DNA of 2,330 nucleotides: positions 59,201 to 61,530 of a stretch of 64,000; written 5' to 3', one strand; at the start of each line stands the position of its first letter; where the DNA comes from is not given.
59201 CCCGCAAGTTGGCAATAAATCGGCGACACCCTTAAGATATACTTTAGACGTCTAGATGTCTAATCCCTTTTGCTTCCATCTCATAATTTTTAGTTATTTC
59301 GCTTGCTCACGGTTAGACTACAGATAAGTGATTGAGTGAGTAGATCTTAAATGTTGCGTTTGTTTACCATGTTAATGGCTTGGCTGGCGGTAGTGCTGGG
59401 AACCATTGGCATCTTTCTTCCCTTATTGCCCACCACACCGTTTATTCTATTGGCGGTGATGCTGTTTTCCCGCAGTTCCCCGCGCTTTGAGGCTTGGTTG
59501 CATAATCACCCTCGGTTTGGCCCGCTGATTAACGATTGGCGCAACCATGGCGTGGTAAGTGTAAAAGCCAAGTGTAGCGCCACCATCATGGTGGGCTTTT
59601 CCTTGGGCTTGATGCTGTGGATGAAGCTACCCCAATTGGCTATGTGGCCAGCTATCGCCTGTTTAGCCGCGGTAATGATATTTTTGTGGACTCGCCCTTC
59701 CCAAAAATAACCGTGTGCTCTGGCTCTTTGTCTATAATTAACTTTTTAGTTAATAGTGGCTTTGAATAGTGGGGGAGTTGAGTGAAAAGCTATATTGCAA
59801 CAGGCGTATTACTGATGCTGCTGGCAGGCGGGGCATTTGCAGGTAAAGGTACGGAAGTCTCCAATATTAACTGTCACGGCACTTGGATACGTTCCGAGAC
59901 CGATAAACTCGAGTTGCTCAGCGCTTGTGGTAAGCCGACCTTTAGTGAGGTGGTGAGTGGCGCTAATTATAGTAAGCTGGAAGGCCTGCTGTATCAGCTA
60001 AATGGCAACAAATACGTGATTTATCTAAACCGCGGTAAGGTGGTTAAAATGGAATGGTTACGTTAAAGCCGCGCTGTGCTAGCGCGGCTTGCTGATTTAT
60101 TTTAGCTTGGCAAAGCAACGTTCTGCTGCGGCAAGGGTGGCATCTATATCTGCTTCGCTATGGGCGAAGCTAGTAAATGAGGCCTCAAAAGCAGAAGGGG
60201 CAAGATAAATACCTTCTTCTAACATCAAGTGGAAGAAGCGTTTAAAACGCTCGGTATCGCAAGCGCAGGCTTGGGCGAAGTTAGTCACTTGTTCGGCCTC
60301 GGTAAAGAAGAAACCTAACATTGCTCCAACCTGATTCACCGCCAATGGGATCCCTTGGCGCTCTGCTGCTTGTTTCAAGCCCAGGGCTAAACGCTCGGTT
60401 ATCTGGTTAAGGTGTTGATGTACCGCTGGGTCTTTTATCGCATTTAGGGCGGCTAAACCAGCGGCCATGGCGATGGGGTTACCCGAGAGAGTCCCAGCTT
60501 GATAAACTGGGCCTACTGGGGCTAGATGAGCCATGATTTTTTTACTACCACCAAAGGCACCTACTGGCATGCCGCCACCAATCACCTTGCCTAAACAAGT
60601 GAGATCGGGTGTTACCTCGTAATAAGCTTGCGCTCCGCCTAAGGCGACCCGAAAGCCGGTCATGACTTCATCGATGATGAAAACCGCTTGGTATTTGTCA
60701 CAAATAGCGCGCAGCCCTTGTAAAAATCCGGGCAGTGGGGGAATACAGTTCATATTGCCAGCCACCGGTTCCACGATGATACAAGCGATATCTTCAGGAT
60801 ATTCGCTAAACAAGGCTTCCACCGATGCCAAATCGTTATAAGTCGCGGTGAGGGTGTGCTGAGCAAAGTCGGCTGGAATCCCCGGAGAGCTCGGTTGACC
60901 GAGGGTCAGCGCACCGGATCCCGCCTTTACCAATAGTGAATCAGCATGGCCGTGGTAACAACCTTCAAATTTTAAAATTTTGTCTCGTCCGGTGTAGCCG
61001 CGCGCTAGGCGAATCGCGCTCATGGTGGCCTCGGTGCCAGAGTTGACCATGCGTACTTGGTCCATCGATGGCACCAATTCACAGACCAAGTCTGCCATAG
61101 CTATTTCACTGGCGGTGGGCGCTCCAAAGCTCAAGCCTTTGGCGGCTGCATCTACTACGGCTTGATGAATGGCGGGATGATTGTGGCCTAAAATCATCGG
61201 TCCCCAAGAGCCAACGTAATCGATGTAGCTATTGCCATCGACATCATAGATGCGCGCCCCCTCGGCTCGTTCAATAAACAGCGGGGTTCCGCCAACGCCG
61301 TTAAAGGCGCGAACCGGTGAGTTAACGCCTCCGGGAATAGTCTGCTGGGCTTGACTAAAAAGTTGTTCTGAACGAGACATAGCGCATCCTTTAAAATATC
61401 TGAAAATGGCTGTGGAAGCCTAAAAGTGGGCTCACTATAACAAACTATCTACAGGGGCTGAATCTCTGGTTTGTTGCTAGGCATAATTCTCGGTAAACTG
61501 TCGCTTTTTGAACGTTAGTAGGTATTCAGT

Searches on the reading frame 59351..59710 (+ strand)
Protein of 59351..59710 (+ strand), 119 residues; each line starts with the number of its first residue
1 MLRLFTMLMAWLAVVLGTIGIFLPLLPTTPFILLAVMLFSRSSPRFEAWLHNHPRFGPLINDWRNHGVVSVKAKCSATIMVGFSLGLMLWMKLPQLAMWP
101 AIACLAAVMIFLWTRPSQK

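Call 7: search_protein_families(library=pfam, proteins=[window:59351-59710:+], max_evalue=1)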
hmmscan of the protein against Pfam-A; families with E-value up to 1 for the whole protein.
window:59351-59710:+ (119 aa): 1 family
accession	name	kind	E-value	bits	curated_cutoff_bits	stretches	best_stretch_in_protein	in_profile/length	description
PF04304.18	DUF454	-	7.6e-37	126.3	35.1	1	3-116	1-114/115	Protein of unknown function (DUF454)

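Call 8: search_protein_families(library=ncbifam, proteins=[window:59351-59710:+], max_evalue=1)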
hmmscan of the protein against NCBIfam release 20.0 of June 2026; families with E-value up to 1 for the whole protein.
window:59351-59710:+ (119 aa): 1 family
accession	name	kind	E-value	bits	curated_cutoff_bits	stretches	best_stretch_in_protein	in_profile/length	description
NF007818.0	PRK10527.1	equivalog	4e-25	88.3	163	1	1-116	1-116/125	DUF454 family protein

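Call 79: find_homologous_proteins(query=window:59351-59707:+, max_evalue=1e-10)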
Query window:59351-59707:+ (119 aa): 2837 proteins with E <= 1e-10 among 3258 candidates; the best 120 are listed.
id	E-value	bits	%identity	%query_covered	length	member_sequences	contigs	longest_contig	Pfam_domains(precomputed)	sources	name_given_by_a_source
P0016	7.7e-70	251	96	100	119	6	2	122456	PF04304.19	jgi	-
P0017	2.1e-48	181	73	100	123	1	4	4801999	PF04304.19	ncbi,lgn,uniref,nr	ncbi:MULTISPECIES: YbaN family protein [unclassified Agarivorans]|uniref:YbaN family protein n=1 Tax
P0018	3.1e-48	181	72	100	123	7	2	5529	PF04304.19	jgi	jgi:uncharacterized membrane protein YbaN (DUF454 family)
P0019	7.9e-44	167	68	100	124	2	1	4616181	PF04304.19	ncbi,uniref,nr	ncbi:YbaN family protein [Agarivorans sp. TSD2052]|uniref:YbaN family protein n=1 Tax=Agarivorans sp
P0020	1.9e-42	162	63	100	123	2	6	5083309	PF04304.19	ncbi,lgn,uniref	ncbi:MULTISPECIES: YbaN family protein [unclassified Agarivorans]|uniref:YbaN family protein n=1 Tax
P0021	3.2e-31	126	58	84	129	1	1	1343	PF04304.19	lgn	-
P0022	2.0e-30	123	53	99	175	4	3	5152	PF04304.19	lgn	-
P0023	2.3e-30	123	55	85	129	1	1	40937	PF04304.19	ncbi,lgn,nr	ncbi:MAG: YbaN family protein [Rubellimicrobium sp.]|nr:YbaN family protein [Rubellimicrobium sp.]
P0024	4.0e-30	122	57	84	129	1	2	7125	PF04304.19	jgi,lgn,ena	-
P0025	2.4e-28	117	48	94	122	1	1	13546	PF04304.19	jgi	jgi:uncharacterized membrane protein YbaN (DUF454 family)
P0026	8.7e-28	115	55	84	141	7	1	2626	PF04304.19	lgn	-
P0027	2.5e-27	113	49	94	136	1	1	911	PF04304.19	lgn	-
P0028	2.8e-27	113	52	88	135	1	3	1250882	PF04304.19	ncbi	-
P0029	4.0e-27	113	56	86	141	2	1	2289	PF04304.19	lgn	-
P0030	6.9e-27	112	51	88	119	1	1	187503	PF04304.19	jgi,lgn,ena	jgi:uncharacterized membrane protein YbaN (DUF454 family)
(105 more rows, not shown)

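Call 80: find_encoding_contigs(protein=P0019, flank=1500, max_places=1)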
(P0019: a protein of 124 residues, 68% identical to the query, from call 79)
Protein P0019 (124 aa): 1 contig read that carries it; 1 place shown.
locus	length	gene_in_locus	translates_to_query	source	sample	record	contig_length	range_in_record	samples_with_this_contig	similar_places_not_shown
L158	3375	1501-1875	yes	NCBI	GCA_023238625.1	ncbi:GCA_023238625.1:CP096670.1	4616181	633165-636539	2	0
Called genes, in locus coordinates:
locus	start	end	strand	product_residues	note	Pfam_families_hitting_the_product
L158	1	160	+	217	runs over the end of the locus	PF08761:dUTPase_2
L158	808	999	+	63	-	-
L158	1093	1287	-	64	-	-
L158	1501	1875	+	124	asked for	PF04304:DUF454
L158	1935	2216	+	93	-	-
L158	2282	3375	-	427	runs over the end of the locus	PF00202:Aminotran_3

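Call 81: find_encoding_contigs(protein=P0020, flank=1500, max_places=1)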
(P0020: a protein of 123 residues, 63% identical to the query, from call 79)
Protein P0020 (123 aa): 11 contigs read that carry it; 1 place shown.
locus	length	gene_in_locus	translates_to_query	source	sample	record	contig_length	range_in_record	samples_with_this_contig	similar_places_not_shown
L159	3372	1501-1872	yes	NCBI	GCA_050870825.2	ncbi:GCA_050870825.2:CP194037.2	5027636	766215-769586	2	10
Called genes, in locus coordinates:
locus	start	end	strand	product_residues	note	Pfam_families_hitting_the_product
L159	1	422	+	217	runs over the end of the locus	PF08761:dUTPase_2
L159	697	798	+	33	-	-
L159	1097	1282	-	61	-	-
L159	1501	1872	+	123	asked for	PF04304:DUF454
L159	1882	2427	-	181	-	PF00857:Isochorismatase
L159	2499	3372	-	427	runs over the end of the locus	PF00202:Aminotran_3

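Call 82: find_encoding_contigs(protein=P0017, flank=1500, max_places=1)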
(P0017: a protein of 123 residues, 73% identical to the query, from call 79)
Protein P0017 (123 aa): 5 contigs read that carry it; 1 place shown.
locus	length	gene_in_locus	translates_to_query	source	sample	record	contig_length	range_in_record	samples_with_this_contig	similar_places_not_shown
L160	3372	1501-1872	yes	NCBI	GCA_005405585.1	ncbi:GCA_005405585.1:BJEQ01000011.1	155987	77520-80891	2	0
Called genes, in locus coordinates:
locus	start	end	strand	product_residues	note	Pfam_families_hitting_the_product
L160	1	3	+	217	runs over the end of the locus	PF08761:dUTPase_2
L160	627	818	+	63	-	-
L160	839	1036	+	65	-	-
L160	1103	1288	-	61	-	-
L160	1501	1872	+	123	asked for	PF04304:DUF454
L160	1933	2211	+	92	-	-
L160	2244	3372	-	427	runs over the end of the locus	PF00202:Aminotran_3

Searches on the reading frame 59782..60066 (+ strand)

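Call 7: search_protein_families(library=pfam, proteins=[window:59782-60066:+], max_evalue=1)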
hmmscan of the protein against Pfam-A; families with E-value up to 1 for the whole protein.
window:59782-60066:+ (94 aa): 1 family
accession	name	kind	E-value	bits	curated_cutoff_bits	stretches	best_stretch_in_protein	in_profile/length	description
PF11006.13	DUF2845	-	0.004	17.8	21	1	27-59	2-34/90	Protein of unknown function (DUF2845)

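Call 8: search_protein_families(library=ncbifam, proteins=[window:59782-60066:+], max_evalue=1)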
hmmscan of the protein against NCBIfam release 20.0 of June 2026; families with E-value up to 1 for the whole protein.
window:59782-60066:+ (94 aa): 0 families

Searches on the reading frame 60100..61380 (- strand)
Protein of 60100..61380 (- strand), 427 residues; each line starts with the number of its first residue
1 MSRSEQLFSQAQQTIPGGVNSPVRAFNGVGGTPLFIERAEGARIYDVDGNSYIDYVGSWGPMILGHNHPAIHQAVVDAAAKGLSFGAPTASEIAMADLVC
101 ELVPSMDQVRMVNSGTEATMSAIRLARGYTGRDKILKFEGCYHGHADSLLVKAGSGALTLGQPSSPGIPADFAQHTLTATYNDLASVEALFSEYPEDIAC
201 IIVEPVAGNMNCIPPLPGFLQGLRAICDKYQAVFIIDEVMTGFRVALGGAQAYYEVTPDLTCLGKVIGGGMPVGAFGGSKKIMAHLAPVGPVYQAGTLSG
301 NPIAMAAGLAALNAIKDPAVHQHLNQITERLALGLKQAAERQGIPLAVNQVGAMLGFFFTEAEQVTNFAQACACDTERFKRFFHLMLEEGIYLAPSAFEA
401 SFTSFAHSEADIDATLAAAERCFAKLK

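Call 61: list_cluster_members(proteins=[L001:2764-4044:+, L001:5644-6294:-, window:60100-61380:-])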
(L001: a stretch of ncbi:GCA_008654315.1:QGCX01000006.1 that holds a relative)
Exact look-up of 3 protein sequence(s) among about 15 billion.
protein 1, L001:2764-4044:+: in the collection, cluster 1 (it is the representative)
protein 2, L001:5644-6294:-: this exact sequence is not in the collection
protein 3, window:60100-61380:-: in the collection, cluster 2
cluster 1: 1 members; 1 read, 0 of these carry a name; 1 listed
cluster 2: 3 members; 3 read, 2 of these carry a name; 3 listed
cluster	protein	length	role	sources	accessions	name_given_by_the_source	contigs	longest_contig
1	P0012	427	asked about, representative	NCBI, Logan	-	-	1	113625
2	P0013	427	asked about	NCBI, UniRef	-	-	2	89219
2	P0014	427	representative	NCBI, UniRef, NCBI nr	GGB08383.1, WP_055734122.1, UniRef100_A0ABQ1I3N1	glutamate-1-semialdehyde 2,1-aminomutase [Agarivorans gilvus] | Glutamate-1-semialdehyde 2,1-aminomutase n=1 Tax=Agarivorans gilvus TaxID=680279 ...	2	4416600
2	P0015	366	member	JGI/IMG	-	glutamate-1-semialdehyde 2,1-aminomutase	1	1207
